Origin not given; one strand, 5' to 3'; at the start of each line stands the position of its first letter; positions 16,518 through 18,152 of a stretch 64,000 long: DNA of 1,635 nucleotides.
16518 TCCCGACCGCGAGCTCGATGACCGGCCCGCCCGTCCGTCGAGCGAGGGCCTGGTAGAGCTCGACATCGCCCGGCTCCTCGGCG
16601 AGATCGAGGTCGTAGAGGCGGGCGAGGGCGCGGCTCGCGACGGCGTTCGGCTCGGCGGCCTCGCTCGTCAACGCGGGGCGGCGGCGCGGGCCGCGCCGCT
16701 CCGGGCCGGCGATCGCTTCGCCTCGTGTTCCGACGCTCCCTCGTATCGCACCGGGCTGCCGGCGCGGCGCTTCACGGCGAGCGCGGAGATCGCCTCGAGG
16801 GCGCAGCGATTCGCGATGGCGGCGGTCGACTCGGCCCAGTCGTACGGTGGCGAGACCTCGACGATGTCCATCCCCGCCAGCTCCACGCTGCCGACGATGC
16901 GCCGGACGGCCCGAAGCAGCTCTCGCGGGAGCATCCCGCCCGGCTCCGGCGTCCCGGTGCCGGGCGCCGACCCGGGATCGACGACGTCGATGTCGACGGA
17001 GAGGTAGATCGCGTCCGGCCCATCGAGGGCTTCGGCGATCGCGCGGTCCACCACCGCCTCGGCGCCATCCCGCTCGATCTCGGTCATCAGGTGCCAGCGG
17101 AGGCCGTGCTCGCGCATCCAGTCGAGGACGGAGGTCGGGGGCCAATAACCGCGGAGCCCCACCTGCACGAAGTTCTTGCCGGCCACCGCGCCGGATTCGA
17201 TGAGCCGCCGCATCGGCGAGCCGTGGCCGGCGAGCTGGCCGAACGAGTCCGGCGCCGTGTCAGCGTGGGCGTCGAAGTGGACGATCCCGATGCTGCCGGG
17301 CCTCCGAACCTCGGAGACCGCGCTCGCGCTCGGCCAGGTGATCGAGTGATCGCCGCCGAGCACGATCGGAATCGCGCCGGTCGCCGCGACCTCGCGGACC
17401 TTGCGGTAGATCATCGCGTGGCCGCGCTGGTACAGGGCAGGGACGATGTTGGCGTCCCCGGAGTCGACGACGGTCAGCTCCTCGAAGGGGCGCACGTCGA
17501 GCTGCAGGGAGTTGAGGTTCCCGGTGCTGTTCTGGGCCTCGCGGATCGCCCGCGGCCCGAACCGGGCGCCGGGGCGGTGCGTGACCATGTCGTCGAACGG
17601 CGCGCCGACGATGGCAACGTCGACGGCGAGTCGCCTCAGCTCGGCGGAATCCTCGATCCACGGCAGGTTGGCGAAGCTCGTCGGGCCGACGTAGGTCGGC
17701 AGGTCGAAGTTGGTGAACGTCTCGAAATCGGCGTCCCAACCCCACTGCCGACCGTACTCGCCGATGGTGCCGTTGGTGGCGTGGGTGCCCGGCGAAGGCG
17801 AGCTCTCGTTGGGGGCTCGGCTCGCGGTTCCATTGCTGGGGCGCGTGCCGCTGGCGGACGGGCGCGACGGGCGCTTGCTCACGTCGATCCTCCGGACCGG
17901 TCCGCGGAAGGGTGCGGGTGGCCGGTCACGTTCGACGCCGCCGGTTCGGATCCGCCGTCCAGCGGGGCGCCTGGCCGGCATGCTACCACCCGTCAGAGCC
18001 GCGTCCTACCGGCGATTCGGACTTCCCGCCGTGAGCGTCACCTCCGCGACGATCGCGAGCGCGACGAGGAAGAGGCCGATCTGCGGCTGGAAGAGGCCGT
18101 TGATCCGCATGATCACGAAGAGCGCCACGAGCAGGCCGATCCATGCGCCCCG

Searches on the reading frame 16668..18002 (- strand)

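Call 62: search_protein_families(library=pfam, proteins=[window:16668-18002:-], max_evalue=0.00001)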
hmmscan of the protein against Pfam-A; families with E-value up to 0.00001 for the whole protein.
window:16668-18002:- (444 aa): 1 family
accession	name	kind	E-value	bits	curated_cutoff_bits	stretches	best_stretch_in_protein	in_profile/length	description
PF00491.26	Arginase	-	4.6e-85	285.9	22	1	128-404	2-277/280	Arginase family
